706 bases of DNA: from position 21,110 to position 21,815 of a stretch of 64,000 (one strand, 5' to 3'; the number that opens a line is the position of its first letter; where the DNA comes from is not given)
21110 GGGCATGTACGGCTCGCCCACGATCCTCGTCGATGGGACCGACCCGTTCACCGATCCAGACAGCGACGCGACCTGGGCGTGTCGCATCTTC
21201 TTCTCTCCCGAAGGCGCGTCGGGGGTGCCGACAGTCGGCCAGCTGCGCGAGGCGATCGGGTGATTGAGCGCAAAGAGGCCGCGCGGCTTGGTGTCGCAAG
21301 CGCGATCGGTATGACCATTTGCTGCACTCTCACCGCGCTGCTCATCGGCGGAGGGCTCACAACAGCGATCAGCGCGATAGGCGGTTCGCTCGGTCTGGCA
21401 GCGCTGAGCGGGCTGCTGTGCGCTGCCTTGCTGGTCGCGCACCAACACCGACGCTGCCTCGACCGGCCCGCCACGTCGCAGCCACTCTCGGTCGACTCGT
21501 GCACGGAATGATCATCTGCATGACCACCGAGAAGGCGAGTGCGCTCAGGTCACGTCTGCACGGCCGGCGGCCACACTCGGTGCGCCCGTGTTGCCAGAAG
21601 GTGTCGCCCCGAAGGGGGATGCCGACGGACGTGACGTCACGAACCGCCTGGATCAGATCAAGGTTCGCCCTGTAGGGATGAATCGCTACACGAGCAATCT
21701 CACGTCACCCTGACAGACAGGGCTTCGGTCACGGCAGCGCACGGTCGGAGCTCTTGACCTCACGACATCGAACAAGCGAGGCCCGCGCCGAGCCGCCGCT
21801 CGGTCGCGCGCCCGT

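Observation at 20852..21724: Mini-cassette of a Cys-motif thioredoxin-fold protein and a CC-motif two-TM protein, bracketed by 17-nt direct repeats, with no regulator or reductase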

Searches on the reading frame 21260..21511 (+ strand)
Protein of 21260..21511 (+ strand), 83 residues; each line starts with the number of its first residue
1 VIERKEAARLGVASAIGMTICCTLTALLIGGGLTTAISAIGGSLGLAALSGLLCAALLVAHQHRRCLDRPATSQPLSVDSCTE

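Call 6: search_protein_families(library=ncbifam, proteins=[window:21260-21511:+], max_evalue=1)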
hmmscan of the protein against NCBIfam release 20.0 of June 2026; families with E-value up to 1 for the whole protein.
window:21260-21511:+ (83 aa): 0 families

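Call 7: search_protein_families(library=pfam, proteins=[window:21260-21508:+], max_evalue=1)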
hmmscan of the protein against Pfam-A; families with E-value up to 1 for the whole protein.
window:21260-21508:+ (83 aa): 0 families

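Call 17: find_homologous_proteins(query=window:21260-21508:+)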
Query window:21260-21508:+ (83 aa): 1 proteins with E <= 0.001 among 64 candidates.
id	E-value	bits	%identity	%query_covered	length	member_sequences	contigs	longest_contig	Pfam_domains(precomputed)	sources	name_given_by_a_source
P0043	1.3e-43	164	100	100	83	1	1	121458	-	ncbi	-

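Call 24: find_encoding_contigs(protein=P0043, flank=10000, max_places=3)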
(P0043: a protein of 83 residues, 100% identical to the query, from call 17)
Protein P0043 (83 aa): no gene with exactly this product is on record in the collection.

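Call 28: search_dna_similar(query=window:21260-21508:+, collection=plasmids, mode=protein, max_evalue=1, max_rows=15)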
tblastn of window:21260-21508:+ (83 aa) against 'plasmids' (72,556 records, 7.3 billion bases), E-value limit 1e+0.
No match.

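Call 31: search_protein_representatives(protein=window:21260-21508:+)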
Query: 83 residues. Proteins with E-value up to 0.001 (for the whole library): 6; up to 1e-10: 1; up to 1e-30: 1. The best 6 are listed.
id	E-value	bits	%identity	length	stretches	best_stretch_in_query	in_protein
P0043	4.2e-44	163.5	100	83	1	1-83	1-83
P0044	6.5e-07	45.4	45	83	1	3-64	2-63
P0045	5.2e-06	42.6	39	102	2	3-62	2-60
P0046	1.9e-05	40.8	45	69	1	5-55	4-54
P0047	4.8e-04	36.3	39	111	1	1-74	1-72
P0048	8.4e-04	35.6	47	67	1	5-53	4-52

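Call 36: search_solved_structures(query=A1, max_evalue=10, show_alignments=2)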
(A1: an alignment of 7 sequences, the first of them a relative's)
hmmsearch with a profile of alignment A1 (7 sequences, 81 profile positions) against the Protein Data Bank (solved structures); distinct sequences matched with E-value up to 10: 2.
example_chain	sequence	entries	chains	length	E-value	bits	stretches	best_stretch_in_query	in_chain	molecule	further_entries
6ypb_A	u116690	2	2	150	0.73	13.1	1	30-66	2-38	Geranyl diphosphate phosphohydrolase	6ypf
8e73_4M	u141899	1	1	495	1.9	11.7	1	25-57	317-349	Nad4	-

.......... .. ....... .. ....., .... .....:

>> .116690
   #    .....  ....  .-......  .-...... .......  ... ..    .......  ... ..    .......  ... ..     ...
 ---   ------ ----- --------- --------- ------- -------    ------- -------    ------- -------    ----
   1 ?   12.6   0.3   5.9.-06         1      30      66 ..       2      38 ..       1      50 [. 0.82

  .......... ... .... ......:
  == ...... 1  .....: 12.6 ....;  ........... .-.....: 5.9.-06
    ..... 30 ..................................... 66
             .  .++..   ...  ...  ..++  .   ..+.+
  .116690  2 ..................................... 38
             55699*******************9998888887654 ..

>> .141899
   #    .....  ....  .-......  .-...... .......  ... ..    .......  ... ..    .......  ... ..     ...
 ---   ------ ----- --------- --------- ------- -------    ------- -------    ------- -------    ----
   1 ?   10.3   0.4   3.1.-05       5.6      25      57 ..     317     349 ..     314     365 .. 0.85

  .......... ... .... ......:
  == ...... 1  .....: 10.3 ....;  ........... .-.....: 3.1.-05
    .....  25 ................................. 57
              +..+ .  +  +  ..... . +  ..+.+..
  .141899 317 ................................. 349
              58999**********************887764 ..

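Call 53: search_protein_families(library=pfam, proteins=[P0044, P0045], max_evalue=0.1)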
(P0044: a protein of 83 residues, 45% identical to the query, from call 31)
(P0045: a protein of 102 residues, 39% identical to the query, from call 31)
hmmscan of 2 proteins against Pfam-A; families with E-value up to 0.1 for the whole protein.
P0044 (83 aa): 1 family
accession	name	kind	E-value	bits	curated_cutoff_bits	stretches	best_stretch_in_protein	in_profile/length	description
PF11670.13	MSP1a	-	0.0077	16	27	1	10-78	113-183/252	Major surface protein 1a (MSP1a)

P0045 (102 aa): 0 families

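Call 57: find_homologous_proteins(query=A1, max_evalue=0.01)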
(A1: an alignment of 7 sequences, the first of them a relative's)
Query A1 (7 sequences) (83 aa, profile of the alignment): 23 proteins with E <= 0.01 among 8000 candidates.
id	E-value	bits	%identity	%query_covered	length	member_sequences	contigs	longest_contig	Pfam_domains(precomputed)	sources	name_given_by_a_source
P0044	1.5e-29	120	44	76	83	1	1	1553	-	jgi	-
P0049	2.6e-29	119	48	81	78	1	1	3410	-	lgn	-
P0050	5.2e-28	115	54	81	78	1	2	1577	-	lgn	-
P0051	1.0e-26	110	48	81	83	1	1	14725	-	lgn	-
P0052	1.4e-26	110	48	70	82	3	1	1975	-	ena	-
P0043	4.4e-26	108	100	100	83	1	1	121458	-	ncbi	-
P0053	4.6e-26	108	46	71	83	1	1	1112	-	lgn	-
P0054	3.7e-25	105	43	81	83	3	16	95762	-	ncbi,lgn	-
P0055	4.5e-25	105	44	76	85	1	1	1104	-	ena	-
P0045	4.8e-25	105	40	76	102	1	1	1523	-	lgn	-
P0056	4.8e-25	105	55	70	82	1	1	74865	-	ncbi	-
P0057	7.0e-25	105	51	81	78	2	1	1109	-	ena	-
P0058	1.2e-24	104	48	70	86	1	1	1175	-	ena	-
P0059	3.7e-24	102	45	75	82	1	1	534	-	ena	-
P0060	8.2e-23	98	50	75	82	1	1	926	-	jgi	-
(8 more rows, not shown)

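Call 58: find_encoding_contigs(protein=P0054, flank=6000, max_places=3)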
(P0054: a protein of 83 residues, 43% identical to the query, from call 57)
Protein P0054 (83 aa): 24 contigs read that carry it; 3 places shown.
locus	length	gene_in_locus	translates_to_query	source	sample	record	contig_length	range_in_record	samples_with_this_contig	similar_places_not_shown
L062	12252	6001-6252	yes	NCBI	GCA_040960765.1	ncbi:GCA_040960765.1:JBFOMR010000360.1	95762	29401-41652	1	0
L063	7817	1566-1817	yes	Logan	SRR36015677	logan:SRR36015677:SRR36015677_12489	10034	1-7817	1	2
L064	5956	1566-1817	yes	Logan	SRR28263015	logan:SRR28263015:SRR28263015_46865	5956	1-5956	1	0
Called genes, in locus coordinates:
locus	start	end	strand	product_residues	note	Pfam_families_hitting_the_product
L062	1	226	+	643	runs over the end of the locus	PF00122:E1-E2_ATPase, PF00702:Hydrolase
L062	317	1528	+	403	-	PF14659:Phage_int_SAM_3 (weak), PF00589:Phage_integrase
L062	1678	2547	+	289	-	PF01527:HTH_Tnp_1 (weak), PF13384:HTH_23 (weak), PF13518:HTH_28, PF13551:HTH_29 (weak), PF13565:HTH_32, PF00665:rve, PF13683:rve_3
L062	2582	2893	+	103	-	-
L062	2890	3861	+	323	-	PF00665:rve, PF13683:rve_3, PF13333:rve_2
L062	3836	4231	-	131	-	-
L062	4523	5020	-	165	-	PF08922:DUF1905 (weak), PF13376:OmdA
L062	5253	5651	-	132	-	PF00376:MerR, PF13411:MerR_1, PF09278:MerR-DNA-bind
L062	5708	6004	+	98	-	-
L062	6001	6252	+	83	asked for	-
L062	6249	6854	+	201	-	PF03243:MerB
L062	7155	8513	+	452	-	PF07992:Pyr_redox_2, PF13450:NAD_binding_8 (faint), PF13738:Pyr_redox_3 (faint), PF00070:Pyr_redox, PF02852:Pyr_redox_dim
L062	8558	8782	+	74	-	-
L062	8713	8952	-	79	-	PF02694:UPF0060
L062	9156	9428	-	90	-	-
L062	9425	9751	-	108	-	-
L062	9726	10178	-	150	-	PF00376:MerR, PF13411:MerR_1, PF09278:MerR-DNA-bind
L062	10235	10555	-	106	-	-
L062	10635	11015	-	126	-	PF00376:MerR, PF13411:MerR_1, PF09278:MerR-DNA-bind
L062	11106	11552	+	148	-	-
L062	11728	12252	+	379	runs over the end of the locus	PF14659:Phage_int_SAM_3 (weak), PF00589:Phage_integrase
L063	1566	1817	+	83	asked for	-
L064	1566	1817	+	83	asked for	-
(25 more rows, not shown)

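Call 59: find_encoding_contigs(protein=P0056, flank=6000, max_places=2)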
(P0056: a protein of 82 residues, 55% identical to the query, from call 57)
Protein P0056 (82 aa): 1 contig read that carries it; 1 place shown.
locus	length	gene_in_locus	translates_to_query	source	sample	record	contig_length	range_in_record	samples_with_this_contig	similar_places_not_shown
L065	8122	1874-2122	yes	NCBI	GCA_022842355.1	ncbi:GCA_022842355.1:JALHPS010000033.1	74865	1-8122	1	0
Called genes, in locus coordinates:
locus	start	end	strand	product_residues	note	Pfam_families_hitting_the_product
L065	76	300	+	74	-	-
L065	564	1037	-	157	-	PF08922:DUF1905, PF13376:OmdA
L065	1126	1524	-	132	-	PF00376:MerR, PF13411:MerR_1, PF09278:MerR-DNA-bind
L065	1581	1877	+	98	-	-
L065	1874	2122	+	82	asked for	-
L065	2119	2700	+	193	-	PF03243:MerB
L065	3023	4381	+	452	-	PF01134:GIDA (faint), PF07992:Pyr_redox_2, PF13450:NAD_binding_8 (faint), PF00070:Pyr_redox, PF02852:Pyr_redox_dim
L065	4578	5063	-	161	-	PF04214:DUF411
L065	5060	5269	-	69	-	-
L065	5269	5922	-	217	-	PF08534:Redoxin, PF00578:AhpC-TSA, PF00085:Thioredoxin, PF13098:Thioredoxin_2, PF13905:Thioredoxin_8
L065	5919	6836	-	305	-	PF02683:DsbD_TM (weak)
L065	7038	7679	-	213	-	PF00211:Guanylate_cyc, PF04945:YHS (weak)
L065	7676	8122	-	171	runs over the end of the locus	PF01252:Peptidase_A8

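Call 60: find_encoding_contigs(protein=P0051, flank=6000, max_places=2)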
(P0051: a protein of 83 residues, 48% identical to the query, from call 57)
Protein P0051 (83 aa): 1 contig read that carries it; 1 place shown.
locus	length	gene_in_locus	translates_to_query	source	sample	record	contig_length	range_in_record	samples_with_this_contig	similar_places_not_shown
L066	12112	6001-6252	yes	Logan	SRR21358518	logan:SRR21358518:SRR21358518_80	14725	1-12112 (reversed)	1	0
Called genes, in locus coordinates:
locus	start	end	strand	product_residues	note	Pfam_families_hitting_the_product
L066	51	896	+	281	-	PF01925:TauE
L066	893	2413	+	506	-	PF07732:Cu-oxidase_3, PF00394:Cu-oxidase, PF07731:Cu-oxidase_2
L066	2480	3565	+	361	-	PF00581:Rhodanese, PF00753:Lactamase_B, PF23023:Anti-Pycsar_Apyc1 (faint)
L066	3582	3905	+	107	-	PF00085:Thioredoxin, PF00578:AhpC-TSA (weak), PF08534:Redoxin (faint), PF13098:Thioredoxin_2, PF13905:Thioredoxin_8 (faint)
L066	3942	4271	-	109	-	-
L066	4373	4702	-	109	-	-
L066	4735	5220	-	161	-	PF00903:Glyoxalase (weak)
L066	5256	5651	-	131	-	PF00376:MerR, PF13411:MerR_1, PF09278:MerR-DNA-bind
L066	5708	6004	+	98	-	-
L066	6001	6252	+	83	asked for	-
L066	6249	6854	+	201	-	PF03243:MerB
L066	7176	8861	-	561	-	PF01494:FAD_binding_3, PF07992:Pyr_redox_2 (faint), PF13450:NAD_binding_8 (faint), PF21274:Rng_hyd_C (weak)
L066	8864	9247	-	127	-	PF01022:HTH_5 (weak), PF01047:MarR (weak), PF12802:MarR_2, PF12840:HTH_20, PF13412:HTH_24 (weak), PF25212:HVO_A0114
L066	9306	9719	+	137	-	PF00903:Glyoxalase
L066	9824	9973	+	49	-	PF00581:Rhodanese (weak)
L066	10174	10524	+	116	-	PF01022:HTH_5, PF12840:HTH_20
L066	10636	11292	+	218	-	PF12840:HTH_20, PF01451:LMWPc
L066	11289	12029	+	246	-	PF00230:MIP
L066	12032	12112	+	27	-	?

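Call 83: search_protein_families(library=ncbifam, proteins=[L062:7155-8510:+, L065:3023-4378:+, L062:6249-6851:+, L062:5253-5648:-, L062:5708-6001:+, L062:6001-6249:+], max_evalue=1e-8)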
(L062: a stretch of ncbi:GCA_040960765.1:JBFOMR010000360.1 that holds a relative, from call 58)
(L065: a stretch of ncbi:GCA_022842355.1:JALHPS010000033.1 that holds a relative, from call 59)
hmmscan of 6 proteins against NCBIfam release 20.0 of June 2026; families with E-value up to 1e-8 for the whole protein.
L062:7155-8510:+ (452 aa): 31 families (the best 25 are shown)
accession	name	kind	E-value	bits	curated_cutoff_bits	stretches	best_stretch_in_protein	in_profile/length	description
NF004776.0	PRK06116.1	equivalog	5.5e-85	286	480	1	5-449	3-447/450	glutathione-disulfide reductase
TIGR01424.1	gluta_reduc_2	equivalog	7.9e-76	255.4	606.05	1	7-451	3-445/446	glutathione-disulfide reductase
TIGR01350.1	lipoamide_DH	equivalog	1.1e-74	251.9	408.8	1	7-445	2-444/461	dihydrolipoyl dehydrogenase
TIGR02053.1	MerA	equivalog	1.6e-72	245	454.45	1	7-446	1-444/465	mercury(II) reductase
TIGR01421.1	gluta_reduc_1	equivalog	3.3e-69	234.2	556.15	1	7-449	3-447/450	glutathione-disulfide reductase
NF004991.0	PRK06370.1-3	subfamily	6.6e-65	219.6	620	1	4-445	33-477/509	FAD-containing oxidoreductase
NF005884.0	PRK07846.1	equivalog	3.2e-63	213.9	501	1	6-434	3-429/454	mycothione reductase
NF004943.0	PRK06292.2-1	equivalog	4.2e-59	200.5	432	1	6-444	3-444/456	dihydrolipoyl dehydrogenase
NF004992.0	PRK06370.1-4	equivalog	2.8e-56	190.9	629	1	6-445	4-445/459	FAD-containing oxidoreductase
TIGR03452.1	mycothione_red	equivalog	3.6e-54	184.4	635.65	1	7-434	3-430/452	mycothione reductase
NF003585.0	PRK05249.1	equivalog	1.2e-52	179.1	465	1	4-445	4-447/464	Si-specific NAD(P)(+) transhydrogenase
NF004947.0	PRK06292.2-5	equivalog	3.5e-49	168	592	1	6-439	3-442/474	dihydrolipoyl dehydrogenase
NF004946.0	PRK06292.2-4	subfamily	7.6e-46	156.8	634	1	6-428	3-442/487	dihydrolipoyl dehydrogenase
NF004939.0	PRK06292.1-1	equivalog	9e-46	156.5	435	1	7-444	6-447/476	dihydrolipoyl dehydrogenase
NF010311.1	PRK13748.1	subfamily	1.2e-44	153.1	600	1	7-446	98-539/560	mercury(II) reductase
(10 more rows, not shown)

L065:3023-4378:+ (452 aa): 31 families (the best 25 are shown)
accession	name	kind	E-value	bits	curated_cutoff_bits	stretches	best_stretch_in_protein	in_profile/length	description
NF004776.0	PRK06116.1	equivalog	2.9e-85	287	480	1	5-451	3-449/450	glutathione-disulfide reductase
TIGR01424.1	gluta_reduc_2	equivalog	6.3e-76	255.7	606.05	1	7-451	3-445/446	glutathione-disulfide reductase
TIGR01350.1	lipoamide_DH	equivalog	1.2e-74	251.7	408.8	1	7-445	2-444/461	dihydrolipoyl dehydrogenase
TIGR01421.1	gluta_reduc_1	equivalog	1.8e-73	248.3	556.15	1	7-451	3-449/450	glutathione-disulfide reductase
TIGR02053.1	MerA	equivalog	8.9e-73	245.8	454.45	1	7-445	1-443/465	mercury(II) reductase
NF004991.0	PRK06370.1-3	subfamily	2.6e-66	224.2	620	1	4-446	33-478/509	FAD-containing oxidoreductase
NF004943.0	PRK06292.2-1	equivalog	1.8e-60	205.1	432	1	6-446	3-446/456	dihydrolipoyl dehydrogenase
NF005884.0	PRK07846.1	equivalog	9.1e-59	199.3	501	1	6-434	3-429/454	mycothione reductase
NF004992.0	PRK06370.1-4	equivalog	2.1e-54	184.7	629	1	6-446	4-446/459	FAD-containing oxidoreductase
NF003585.0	PRK05249.1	equivalog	1.8e-52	178.5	465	1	4-443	4-445/464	Si-specific NAD(P)(+) transhydrogenase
TIGR03452.1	mycothione_red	equivalog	3e-50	171.4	635.65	1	7-434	3-430/452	mycothione reductase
NF004947.0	PRK06292.2-5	equivalog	3.1e-47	161.5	592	1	6-433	3-436/474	dihydrolipoyl dehydrogenase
NF004939.0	PRK06292.1-1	equivalog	9.1e-47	159.8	435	1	7-437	6-440/476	dihydrolipoyl dehydrogenase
NF005883.0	PRK07845.1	equivalog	3.4e-45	154.9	479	1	9-446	5-450/466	NAD(P)H-quinone dehydrogenase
NF010311.1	PRK13748.1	subfamily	3.4e-45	154.9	600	1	7-436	98-529/560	mercury(II) reductase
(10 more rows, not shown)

L062:6249-6851:+ (201 aa): 2 families
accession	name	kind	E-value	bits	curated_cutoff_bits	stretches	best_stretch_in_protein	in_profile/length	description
NF033555.1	lyase_MerB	exception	1.4e-15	57.5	200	1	25-174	7-155/181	organomercurial lyase MerB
NF009710.0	PRK13239.1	equivalog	1.4e-15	57.2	193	1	16-174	19-176/210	alkylmercury lyase MerB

L062:5253-5648:- (131 aa): 11 families
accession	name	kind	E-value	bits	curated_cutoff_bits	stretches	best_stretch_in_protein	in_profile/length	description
NF007069.0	PRK09514.1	equivalog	3e-26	92.1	143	1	1-109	3-112/141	Zn(2+)-responsive transcriptional regulator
TIGR02043.1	ZntR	equivalog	6.4e-26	91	167.95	1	1-109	3-112/131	Zn(2+)-responsive transcriptional regulator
TIGR02051.1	MerR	equivalog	1.4e-25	90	150.85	1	1-129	1-122/124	mercury resistance transcriptional regulator MerR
TIGR02047.1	CadR-PbrR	equivalog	1.5e-25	89.7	151.45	1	1-115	2-116/127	Cd(II)/Pb(II)-responsive transcriptional regulator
TIGR02044.1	CueR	equivalog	4.7e-25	88.1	147.4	1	2-119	3-120/127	Cu(I)-responsive transcriptional regulator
NF041849.1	trans_regNmlR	equivalog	5e-17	62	175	1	2-105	3-106/117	stress response transcriptional regulator NmlR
NF007590.0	PRK10227.1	equivalog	8.3e-17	61.5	244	1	2-120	3-121/135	Cu(I)-responsive transcriptional regulator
NF010315.0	PRK13752.1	subfamily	1.3e-15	57.7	261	1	2-111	10-117/144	mercury resistance transcriptional regulator MerR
TIGR01950.1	SoxR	equivalog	3.1e-12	46.5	116.9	1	2-105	4-107/142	redox-sensitive transcriptional activator SoxR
TIGR02054.1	MerD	equivalog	2e-10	41.2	103.65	1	2-112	6-114/120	mercuric resistance transcriptional repressor MerD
NF050798.1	TF_FtsR_Actino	equivalog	3.5e-09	37.1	150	1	15-112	21-119/223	transcriptional regulator FtsR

L062:5708-6001:+ (98 aa): 1 family
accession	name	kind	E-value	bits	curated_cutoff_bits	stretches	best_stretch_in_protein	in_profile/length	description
NF049942.1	DF_fam_seleno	subfamily_domain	3.1e-16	59.2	70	1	3-95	1-96/96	DF family (seleno)protein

L062:6001-6249:+ (83 aa): 0 families

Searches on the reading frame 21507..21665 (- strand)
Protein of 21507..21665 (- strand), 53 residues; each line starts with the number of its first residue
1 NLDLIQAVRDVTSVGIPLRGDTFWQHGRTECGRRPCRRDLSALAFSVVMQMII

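Call 80: search_protein_families(library=pfam, proteins=[window:21507-21665:-], max_evalue=10)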
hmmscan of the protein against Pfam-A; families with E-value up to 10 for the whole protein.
seq(53 aa): 0 families
